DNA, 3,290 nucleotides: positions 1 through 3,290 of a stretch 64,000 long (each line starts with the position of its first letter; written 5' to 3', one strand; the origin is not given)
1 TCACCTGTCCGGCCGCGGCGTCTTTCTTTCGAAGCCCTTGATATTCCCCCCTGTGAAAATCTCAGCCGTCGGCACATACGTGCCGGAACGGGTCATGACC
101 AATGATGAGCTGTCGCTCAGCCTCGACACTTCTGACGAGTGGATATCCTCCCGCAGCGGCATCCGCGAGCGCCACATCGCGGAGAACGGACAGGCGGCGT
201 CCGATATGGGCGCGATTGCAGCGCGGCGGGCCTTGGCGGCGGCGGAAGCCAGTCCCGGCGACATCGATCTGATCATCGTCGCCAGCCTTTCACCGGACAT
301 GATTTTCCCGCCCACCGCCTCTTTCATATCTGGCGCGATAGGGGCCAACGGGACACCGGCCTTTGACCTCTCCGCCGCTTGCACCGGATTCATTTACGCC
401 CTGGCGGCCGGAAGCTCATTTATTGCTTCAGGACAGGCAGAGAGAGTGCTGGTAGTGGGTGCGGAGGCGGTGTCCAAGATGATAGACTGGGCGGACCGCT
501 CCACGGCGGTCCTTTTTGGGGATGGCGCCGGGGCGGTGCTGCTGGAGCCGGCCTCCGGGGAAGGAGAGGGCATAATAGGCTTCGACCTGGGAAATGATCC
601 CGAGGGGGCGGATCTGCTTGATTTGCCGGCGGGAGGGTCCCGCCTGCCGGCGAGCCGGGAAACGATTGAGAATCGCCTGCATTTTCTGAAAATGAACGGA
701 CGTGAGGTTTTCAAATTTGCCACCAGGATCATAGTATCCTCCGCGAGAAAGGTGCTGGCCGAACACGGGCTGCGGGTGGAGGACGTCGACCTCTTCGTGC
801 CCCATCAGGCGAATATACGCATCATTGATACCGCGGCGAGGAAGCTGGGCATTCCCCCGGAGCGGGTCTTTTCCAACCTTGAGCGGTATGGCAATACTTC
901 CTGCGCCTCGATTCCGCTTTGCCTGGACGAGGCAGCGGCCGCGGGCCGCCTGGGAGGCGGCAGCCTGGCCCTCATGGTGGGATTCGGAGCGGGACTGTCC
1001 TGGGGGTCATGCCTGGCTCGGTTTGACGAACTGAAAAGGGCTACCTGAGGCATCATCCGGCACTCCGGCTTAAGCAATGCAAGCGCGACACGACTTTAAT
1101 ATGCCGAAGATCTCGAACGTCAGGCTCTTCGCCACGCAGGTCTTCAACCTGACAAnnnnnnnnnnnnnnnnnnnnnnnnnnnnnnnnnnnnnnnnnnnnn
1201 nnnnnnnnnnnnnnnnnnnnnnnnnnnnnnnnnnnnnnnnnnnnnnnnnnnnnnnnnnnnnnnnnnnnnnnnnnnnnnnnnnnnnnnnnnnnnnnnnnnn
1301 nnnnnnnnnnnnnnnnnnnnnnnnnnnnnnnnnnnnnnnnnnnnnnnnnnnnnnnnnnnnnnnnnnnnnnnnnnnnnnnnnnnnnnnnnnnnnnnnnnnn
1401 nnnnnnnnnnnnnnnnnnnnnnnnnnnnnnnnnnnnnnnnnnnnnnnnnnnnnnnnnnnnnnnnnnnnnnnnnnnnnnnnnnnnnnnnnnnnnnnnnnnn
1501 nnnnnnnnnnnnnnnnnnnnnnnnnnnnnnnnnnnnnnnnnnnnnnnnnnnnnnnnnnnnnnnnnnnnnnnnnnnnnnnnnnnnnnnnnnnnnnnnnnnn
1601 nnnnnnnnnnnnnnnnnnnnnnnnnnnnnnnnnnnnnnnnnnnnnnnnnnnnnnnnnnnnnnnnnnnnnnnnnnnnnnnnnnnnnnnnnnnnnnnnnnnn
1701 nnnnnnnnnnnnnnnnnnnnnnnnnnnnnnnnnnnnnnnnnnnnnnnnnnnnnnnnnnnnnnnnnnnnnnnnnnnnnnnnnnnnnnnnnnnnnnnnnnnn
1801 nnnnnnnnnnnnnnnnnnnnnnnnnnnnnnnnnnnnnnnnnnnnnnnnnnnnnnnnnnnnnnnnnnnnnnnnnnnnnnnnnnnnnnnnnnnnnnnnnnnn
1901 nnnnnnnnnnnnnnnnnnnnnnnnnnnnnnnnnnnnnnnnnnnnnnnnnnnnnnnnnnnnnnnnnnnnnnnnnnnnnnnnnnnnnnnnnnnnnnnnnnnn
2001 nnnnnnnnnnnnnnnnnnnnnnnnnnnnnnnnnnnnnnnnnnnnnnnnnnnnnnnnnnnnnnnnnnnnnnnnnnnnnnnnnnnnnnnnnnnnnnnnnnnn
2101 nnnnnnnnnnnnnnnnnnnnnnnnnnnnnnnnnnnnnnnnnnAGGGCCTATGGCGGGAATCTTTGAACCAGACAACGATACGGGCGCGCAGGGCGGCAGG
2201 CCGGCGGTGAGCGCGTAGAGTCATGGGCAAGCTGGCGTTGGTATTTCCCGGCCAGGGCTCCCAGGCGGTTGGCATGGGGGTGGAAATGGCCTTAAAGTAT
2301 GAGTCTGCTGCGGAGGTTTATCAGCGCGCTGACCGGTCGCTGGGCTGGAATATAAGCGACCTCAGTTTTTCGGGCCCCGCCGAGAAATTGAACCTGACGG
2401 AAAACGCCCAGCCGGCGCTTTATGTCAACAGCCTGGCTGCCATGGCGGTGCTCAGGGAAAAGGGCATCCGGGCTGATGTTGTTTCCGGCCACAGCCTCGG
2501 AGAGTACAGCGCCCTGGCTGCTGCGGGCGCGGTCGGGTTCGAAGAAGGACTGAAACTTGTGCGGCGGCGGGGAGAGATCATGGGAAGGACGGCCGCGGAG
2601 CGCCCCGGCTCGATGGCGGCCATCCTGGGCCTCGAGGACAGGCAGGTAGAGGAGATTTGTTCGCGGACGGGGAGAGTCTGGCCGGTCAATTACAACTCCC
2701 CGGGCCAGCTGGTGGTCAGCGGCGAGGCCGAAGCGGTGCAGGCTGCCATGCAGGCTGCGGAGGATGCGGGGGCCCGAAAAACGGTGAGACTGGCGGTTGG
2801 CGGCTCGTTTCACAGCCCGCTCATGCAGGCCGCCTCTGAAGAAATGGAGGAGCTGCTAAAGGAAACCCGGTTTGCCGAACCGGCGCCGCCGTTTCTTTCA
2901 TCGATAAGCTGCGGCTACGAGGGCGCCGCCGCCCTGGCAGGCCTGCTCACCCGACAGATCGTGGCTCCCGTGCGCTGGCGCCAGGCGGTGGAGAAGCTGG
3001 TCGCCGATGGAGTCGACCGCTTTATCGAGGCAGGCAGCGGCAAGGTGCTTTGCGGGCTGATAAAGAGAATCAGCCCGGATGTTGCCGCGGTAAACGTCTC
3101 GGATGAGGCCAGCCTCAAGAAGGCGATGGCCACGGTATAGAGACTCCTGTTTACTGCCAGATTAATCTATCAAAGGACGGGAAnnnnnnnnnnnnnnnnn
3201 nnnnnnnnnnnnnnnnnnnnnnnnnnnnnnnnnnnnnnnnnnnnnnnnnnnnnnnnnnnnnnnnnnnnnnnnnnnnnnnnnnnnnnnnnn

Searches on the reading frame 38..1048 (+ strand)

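Call 22: search_protein_families(library=pfam, max_evalue=0.00001, proteins=[window:38-1048:+])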
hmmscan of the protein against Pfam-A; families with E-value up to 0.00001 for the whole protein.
window:38-1048:+ (336 aa): 3 families
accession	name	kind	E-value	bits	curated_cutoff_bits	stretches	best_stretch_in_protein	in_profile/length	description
PF08541.16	ACP_syn_III_C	-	1.7e-36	124.6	26.6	1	240-328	1-89/90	3-Oxoacyl-[acyl-carrier-protein (ACP)] synthase III C terminal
PF08545.16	ACP_syn_III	-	6.1e-31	106.6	24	1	109-187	1-79/80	3-Oxoacyl-[acyl-carrier-protein (ACP)] synthase III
PF00108.29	Thiolase_N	-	3.5e-06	27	26.4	1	49-148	18-118/260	Thiolase, N-terminal domain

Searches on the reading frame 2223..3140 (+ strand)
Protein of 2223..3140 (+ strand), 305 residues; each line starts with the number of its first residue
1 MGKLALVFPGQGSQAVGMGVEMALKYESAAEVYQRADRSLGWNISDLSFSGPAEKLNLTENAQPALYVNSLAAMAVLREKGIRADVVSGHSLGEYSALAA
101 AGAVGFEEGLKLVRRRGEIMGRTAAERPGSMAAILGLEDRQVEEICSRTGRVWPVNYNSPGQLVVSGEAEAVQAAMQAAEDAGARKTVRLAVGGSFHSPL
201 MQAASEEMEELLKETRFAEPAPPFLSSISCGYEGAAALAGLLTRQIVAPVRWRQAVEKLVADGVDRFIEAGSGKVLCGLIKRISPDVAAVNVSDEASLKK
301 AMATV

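Call 22: search_protein_families(library=pfam, max_evalue=0.00001, proteins=[window:2223-3140:+])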
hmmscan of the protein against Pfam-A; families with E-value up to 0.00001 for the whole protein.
window:2223-3140:+ (305 aa): 1 family
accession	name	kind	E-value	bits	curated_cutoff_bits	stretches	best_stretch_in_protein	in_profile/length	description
PF00698.26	Acyl_transf_1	-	2.1e-43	149.4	32.7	1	7-271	3-266/319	Acyl transferase domain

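Call 55: find_encoding_contigs(protein=window:2223-3140:+, flank=10000, max_places=3)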
Protein window:2223-3140:+ (305 aa): 1 contig read that carries it; 1 place shown.
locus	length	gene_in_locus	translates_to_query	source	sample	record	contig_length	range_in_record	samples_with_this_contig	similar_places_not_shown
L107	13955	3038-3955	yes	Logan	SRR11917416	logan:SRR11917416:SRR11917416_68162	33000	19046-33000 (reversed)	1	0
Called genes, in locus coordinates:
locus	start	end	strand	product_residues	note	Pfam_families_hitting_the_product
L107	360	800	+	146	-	PF22817:ApeP-like (weak), PF07977:FabA, PF22818:ApeI-like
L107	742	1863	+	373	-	PF00108:Thiolase_N (weak), PF08545:ACP_syn_III, PF08541:ACP_syn_III_C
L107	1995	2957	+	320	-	PF00478:IMPDH (faint), PF03060:NMO, PF05690:ThiG (weak)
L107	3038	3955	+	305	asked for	PF00698:Acyl_transf_1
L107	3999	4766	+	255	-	PF00106:adh_short, PF08659:KR, PF13561:adh_short_C2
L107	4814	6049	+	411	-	PF00109:ketoacyl-synt, PF02801:Ketoacyl-synt_C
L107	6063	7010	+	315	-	PF17848:Zn_ribbon_ACC (weak), PF01039:Carboxyl_trans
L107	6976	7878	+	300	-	PF03255:ACCA, PF01039:Carboxyl_trans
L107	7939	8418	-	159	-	-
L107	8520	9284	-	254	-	PF00731:AIRC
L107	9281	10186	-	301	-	PF04909:Amidohydro_2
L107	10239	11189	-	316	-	PF01791:DeoC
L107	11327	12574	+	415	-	PF00171:Aldedh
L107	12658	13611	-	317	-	PF00586:AIRS, PF02769:AIRS_C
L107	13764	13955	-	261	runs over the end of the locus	PF01925:TauE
